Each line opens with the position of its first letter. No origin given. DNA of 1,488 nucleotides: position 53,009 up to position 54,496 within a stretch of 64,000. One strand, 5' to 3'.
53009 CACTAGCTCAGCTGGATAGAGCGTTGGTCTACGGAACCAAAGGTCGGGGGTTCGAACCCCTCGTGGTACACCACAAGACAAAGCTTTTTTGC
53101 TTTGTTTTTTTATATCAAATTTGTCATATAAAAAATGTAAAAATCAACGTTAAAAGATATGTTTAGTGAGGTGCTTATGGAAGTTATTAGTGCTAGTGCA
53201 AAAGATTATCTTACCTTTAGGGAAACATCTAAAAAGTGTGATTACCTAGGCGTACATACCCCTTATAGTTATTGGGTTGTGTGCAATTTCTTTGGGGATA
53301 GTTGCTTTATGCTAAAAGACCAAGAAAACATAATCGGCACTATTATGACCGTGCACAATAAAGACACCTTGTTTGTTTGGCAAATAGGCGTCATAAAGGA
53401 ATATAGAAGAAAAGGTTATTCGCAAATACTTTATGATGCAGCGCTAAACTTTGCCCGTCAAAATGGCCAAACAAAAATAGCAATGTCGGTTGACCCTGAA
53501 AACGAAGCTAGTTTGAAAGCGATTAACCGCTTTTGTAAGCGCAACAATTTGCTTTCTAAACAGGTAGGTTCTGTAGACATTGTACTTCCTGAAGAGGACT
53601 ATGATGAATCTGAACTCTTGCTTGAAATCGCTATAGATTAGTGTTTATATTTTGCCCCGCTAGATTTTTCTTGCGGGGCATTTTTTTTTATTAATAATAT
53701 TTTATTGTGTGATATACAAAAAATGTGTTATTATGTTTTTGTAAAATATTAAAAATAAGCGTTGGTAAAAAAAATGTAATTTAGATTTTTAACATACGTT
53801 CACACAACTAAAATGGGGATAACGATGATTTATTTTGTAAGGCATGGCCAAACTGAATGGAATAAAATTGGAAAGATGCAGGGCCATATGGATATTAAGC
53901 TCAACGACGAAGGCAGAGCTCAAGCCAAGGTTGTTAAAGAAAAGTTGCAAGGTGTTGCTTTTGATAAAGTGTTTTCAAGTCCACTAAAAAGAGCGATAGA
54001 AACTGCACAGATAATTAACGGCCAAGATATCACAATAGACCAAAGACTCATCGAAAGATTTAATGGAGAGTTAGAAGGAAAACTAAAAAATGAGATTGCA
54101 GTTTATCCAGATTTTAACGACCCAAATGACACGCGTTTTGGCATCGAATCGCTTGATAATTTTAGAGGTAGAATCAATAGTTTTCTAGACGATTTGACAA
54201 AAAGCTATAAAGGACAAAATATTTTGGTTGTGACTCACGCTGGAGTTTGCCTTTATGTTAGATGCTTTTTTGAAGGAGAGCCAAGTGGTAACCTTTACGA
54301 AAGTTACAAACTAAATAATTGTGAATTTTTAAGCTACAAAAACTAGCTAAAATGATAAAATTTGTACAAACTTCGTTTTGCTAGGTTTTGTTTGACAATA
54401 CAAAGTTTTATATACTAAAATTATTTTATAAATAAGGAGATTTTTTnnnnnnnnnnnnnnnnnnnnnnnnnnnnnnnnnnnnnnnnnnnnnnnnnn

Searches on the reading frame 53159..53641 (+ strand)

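Call 77: search_protein_families(library=pfam, proteins=[window:53159-53641:+], max_evalue=0.001)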
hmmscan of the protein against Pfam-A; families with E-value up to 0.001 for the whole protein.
window:53159-53641:+ (160 aa): 6 families
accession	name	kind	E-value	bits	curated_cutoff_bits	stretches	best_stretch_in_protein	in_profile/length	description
PF00583.31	Acetyltransf_1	-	2.5e-14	54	20.7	1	27-122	10-111/116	Acetyltransferase (GNAT) family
PF13508.13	Acetyltransf_7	-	1.6e-06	28.8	27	1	48-125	4-76/84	Acetyltransferase (GNAT) domain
PF13302.13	Acetyltransf_3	-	2.5e-05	25.5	25.4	1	37-124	55-134/138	Acetyltransferase (GNAT) domain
PF13673.13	Acetyltransf_10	-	7.4e-05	23.2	23.6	1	49-117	33-98/128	Acetyltransferase (GNAT) domain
PF13480.13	Acetyltransf_6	-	0.00035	21.2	22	1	49-108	74-133/143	Acetyltransferase (GNAT) domain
PF14542.12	Acetyltransf_CG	-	0.00076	20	30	0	58-105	11-59/80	GCN5-related N-acetyl-transferase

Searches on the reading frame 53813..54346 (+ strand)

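Call 77: search_protein_families(library=pfam, proteins=[window:53813-54346:+], max_evalue=0.001)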
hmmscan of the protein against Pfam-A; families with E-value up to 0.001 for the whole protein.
window:53813-54346:+ (177 aa): 1 family
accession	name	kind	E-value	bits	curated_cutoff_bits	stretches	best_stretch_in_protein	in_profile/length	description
PF00300.27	His_Phos_1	-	2.8e-44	151.6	21.7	1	6-171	1-175/194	Histidine phosphatase superfamily (branch 1)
